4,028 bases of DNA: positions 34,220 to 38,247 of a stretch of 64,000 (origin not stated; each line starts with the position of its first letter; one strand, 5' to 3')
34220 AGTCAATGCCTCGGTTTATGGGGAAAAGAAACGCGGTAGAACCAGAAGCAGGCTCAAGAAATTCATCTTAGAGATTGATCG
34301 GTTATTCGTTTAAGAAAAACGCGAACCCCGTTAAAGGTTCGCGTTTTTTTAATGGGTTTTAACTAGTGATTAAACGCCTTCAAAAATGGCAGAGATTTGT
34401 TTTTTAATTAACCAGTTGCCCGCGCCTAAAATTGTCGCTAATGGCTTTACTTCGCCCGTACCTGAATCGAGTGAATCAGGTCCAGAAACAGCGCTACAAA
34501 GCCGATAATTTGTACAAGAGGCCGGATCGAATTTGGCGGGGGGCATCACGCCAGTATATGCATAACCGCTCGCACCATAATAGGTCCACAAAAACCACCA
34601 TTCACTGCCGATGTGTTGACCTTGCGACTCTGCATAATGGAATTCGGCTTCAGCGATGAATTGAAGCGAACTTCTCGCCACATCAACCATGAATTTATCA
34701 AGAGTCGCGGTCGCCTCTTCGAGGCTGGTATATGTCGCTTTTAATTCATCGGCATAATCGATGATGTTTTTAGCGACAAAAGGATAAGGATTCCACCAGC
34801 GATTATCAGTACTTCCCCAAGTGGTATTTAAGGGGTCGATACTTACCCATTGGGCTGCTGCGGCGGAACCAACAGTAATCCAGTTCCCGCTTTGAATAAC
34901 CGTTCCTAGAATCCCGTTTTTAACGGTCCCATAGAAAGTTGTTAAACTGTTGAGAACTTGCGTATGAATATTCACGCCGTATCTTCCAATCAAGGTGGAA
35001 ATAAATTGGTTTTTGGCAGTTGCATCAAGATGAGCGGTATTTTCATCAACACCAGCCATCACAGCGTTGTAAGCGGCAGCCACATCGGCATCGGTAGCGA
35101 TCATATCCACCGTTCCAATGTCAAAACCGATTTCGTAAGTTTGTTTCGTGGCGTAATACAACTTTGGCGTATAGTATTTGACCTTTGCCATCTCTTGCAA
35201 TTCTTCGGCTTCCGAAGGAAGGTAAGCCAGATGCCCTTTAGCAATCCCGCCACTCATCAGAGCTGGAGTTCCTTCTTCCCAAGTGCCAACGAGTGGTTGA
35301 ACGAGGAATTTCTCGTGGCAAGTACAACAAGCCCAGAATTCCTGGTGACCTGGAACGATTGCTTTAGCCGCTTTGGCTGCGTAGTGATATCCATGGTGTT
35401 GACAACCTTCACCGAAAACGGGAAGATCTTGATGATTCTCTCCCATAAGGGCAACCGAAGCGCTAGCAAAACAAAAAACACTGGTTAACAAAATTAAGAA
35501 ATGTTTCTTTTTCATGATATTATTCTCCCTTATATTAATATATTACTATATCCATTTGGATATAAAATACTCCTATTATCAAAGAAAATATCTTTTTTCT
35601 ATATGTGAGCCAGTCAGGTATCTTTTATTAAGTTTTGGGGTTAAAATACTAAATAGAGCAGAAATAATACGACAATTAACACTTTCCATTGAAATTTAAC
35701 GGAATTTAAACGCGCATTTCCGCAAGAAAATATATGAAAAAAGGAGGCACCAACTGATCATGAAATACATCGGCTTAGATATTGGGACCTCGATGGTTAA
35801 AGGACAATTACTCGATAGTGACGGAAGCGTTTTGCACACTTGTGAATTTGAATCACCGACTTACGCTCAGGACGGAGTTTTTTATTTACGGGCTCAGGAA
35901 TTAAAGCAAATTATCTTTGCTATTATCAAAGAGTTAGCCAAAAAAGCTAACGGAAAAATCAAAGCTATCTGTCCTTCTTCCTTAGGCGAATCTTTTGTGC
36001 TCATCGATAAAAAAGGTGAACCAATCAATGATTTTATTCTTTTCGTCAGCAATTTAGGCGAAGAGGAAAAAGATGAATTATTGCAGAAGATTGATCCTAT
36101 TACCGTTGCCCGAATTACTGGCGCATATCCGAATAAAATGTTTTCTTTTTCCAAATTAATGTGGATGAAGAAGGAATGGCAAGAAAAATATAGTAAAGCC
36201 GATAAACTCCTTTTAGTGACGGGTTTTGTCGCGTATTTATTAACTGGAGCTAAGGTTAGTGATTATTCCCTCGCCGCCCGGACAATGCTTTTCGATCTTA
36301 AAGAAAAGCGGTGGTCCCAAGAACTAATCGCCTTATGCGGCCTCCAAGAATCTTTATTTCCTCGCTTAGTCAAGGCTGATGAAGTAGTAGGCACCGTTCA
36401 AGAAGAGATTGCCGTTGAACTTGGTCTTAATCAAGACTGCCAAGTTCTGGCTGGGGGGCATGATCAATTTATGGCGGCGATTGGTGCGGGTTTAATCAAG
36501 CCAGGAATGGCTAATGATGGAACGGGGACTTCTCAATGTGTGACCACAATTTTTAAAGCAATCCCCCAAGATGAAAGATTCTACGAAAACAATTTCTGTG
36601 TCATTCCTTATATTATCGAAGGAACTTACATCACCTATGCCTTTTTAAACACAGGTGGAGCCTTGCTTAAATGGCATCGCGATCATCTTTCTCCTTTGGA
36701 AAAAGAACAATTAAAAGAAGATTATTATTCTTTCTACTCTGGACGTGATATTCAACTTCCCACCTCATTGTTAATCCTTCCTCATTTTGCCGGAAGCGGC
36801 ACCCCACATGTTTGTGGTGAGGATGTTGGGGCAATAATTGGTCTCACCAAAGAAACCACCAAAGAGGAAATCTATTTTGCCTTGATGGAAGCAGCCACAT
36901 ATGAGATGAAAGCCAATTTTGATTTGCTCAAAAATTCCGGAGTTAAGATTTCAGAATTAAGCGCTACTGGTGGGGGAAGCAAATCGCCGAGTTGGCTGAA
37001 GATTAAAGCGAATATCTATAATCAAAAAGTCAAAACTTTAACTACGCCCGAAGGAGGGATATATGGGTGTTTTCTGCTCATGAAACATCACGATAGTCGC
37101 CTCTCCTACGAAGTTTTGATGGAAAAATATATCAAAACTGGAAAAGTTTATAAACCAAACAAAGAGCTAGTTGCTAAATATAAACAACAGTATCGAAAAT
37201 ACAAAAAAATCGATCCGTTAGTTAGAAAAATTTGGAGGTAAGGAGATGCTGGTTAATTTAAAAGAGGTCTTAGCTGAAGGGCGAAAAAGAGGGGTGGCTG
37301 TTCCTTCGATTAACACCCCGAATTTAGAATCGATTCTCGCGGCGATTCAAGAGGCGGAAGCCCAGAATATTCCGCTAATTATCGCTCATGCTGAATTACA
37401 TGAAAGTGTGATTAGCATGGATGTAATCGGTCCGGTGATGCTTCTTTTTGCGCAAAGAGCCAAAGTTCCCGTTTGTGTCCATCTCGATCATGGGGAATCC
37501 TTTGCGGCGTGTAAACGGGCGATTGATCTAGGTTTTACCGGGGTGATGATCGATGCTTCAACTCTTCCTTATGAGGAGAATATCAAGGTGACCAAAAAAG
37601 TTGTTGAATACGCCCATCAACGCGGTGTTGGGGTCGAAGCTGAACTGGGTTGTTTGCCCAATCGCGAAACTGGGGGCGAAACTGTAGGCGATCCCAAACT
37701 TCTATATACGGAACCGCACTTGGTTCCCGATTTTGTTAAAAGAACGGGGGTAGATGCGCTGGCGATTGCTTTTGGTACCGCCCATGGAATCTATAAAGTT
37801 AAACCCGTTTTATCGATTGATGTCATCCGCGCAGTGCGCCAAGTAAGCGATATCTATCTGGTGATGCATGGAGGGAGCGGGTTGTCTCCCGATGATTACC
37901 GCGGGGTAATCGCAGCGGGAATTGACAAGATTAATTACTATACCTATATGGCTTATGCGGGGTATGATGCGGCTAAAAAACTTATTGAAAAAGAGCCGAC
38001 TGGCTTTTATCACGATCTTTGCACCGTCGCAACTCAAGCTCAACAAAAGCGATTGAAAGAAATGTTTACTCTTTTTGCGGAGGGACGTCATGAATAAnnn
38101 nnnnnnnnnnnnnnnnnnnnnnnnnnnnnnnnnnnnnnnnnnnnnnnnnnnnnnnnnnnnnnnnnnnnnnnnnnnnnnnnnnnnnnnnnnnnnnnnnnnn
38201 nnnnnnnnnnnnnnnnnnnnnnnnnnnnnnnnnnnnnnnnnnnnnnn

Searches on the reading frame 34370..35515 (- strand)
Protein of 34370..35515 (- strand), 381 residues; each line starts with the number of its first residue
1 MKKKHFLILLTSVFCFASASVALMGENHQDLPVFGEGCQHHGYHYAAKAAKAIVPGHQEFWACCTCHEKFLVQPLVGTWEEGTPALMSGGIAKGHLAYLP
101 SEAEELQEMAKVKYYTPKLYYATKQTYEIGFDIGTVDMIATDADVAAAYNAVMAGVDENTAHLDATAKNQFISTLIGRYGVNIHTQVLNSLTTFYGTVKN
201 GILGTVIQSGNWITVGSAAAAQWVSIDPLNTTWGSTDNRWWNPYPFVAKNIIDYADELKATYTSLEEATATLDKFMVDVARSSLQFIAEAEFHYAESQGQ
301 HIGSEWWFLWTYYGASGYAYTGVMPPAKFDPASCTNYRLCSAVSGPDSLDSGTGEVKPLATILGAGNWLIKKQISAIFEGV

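Call 38: search_protein_families(library=pfam, proteins=[window:34370-35515:-], max_evalue=5)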
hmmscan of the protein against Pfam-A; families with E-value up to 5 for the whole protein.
window:34370-35515:- (381 aa): 4 families
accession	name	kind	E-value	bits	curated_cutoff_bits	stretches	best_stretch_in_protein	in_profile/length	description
PF24419.1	Cupin_NOL9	-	0.053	13.5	27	1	190-274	30-112/152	Polynucleotide 5'-hydroxyl-kinase NOL9, N-terminal domain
PF19498.4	DUF6033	-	0.083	13.2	25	1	119-185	39-103/205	Protein of unknown function (DUF6033)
PF13605.11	DUF4141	-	0.097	12.5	30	1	216-230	13-27/53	Domain of unknown function (DUF4141)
PF11162.13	DUF2946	-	0.19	12.9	23.7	1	7-66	7-67/117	Protein of unknown function (DUF2946)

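Call 45: search_protein_families(library=ncbifam, proteins=[window:34370-35515:-], max_evalue=0.001)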
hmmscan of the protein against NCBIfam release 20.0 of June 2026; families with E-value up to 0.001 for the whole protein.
window:34370-35515:- (381 aa): 0 families

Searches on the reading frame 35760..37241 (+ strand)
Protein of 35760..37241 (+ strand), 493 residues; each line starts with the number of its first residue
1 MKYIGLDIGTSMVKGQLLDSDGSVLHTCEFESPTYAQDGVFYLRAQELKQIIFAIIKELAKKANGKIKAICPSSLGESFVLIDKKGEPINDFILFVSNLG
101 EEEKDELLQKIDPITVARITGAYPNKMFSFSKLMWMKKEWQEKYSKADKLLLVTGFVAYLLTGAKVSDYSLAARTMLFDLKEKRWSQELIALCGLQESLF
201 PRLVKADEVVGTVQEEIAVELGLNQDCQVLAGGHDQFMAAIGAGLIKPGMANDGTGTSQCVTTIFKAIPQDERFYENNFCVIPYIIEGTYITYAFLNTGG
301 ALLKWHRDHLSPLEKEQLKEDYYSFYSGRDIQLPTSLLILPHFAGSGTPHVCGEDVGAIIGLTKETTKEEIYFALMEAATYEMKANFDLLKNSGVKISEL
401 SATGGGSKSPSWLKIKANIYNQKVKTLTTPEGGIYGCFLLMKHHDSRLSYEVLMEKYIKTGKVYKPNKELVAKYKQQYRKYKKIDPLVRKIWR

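Call 38: search_protein_families(library=pfam, proteins=[window:35760-37241:+], max_evalue=5)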
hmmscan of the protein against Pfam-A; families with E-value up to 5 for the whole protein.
window:35760-37241:+ (493 aa): 3 families
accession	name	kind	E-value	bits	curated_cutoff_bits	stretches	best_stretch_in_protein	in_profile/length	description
PF00370.27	FGGY_N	-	5.7e-46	157.5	28.8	1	3-242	2-245/245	FGGY family of carbohydrate kinases, N-terminal domain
PF02782.22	FGGY_C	-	1.4e-22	80.9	27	1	256-440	6-193/198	FGGY family of carbohydrate kinases, C-terminal domain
PF19568.5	Spore_III_AA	-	0.058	12.9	27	1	195-241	220-265/306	Sporulation stage III, protein AA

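Call 45: search_protein_families(library=ncbifam, proteins=[window:35760-37241:+], max_evalue=0.001)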
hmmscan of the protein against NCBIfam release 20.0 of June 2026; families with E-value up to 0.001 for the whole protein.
window:35760-37241:+ (493 aa): 12 families
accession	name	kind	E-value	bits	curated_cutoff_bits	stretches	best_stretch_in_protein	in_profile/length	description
TIGR01312.1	XylB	equivalog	6.3e-82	275.6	380.25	1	4-484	1-479/481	xylulokinase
TIGR01314.1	gntK_FGGY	equivalog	3e-50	171.2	648.55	1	4-476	3-481/505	gluconokinase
NF008187.0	PRK10939.1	equivalog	3.1e-41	141.6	528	1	4-484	7-499/521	autoinducer-2 kinase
TIGR01311.1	glycerol_kin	equivalog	1.6e-40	138.9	590.35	1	5-482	5-487/496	glycerol kinase GlpK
NF000756.0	PRK00047.1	subfamily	3.2e-40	137.9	498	1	4-482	8-488/502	glycerol kinase GlpK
NF011601.0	PRK15027.1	equivalog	5.5e-38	130.6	912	1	3-484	2-475/484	xylulokinase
TIGR02628.1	fuculo_kin_coli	equivalog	2.9e-35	122.1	470.9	1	55-439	62-436/465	L-fuculokinase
NF003154.0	PRK04123.1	equivalog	2.1e-27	96.1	428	1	120-484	151-533/554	ribulokinase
TIGR01234.1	L-ribulokinase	equivalog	1.4e-23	83.4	583.25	1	116-484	146-526/536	ribulokinase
TIGR01315.1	5C_CHO_kinase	subfamily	4.3e-19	68.6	408.7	2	3-243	2-263/541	FGGY family pentulose kinase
TIGR02627.1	rhamnulo_kin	equivalog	1.6e-17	63.3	527.95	1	28-247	30-243/454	rhamnulokinase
NF007925.0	PRK10640.1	equivalog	4.2e-12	45.2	639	1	29-251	37-253/489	rhamnulokinase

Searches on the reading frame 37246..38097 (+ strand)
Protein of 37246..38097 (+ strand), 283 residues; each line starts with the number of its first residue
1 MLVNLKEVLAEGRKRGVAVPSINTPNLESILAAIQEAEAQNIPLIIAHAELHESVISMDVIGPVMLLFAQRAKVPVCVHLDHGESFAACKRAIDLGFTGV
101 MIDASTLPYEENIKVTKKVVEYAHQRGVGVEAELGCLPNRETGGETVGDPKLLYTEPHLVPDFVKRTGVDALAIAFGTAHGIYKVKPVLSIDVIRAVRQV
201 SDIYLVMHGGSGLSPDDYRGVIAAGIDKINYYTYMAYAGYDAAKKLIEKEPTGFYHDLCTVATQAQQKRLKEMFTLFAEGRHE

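Call 4: search_protein_families(library=pfam, proteins=[window:37246-38097:+], max_evalue=0.01)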
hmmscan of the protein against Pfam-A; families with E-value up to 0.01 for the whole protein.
window:37246-38097:+ (283 aa): 1 family
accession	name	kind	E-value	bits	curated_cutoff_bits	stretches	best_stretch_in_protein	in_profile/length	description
PF01116.26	F_bP_aldolase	-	1.5e-80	271.1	25.5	1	3-278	1-273/277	Fructose-bisphosphate aldolase class-II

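Call 45: search_protein_families(library=ncbifam, proteins=[window:37246-38097:+], max_evalue=0.001)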
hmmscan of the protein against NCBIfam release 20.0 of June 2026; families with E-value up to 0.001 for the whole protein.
window:37246-38097:+ (283 aa): 20 families
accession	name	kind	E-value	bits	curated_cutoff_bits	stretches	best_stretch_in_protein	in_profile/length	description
NF006042.0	PRK08185.1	subfamily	4.3e-67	226.4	405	1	1-270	1-271/287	hypothetical protein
NF005288.0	PRK06806.1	equivalog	6.2e-67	225.8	396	1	2-277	3-275/281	class II fructose-bisphosphate aldolase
NF005284.0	PRK06801.1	equivalog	9.7e-67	225.3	406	1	2-264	3-264/286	ketose 1,6-bisphosphate aldolase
TIGR00167.1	cbbA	subfamily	2.2e-66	224.2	215.6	1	1-270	2-277/290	ketose-bisphosphate aldolase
TIGR01859.1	fruc_bis_ald_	equivalog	2.3e-65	221.1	343.05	1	2-254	1-252/282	class II fructose-1,6-bisphosphate aldolase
NF009374.0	PRK12737.1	subfamily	3e-61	206.9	383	1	2-252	3-252/284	tagatose-bisphosphate aldolase subunit GatY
NF009497.0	PRK12857.1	equivalog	8.7e-61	205.6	423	1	1-277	2-278/284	class II fructose-1,6-bisphosphate aldolase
NF006626.0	PRK09195.1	subfamily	1.2e-60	205.1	384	1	1-252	2-252/284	tagatose-bisphosphate aldolase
TIGR01858.1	tag_bisphos_ald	equivalog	1.5e-56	191.6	443.55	1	3-253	2-251/282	tagatose bisphosphate family class II aldolase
NF005943.0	PRK07998.1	equivalog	1.6e-56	191.8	364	1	2-268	3-263/283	class II aldolase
NF006376.0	PRK08610.1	equivalog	5.4e-54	183.8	527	1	2-251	3-252/286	class II fructose-bisphosphate aldolase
NF005823.0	PRK07709.1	equivalog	2.8e-52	178.3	545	1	2-250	3-251/285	class II fructose-bisphosphate aldolase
NF005481.0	PRK07084.1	equivalog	4.9e-49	167.3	511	1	2-218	12-236/324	class II fructose-bisphosphate aldolase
NF004493.0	PRK05835.1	equivalog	5.5e-44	150.6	558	1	1-225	1-227/307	class II fructose-bisphosphate aldolase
NF009375.0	PRK12738.1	equivalog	1.9e-43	148.7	542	1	3-253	4-253/286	tagatose-bisphosphate aldolase subunit KbaY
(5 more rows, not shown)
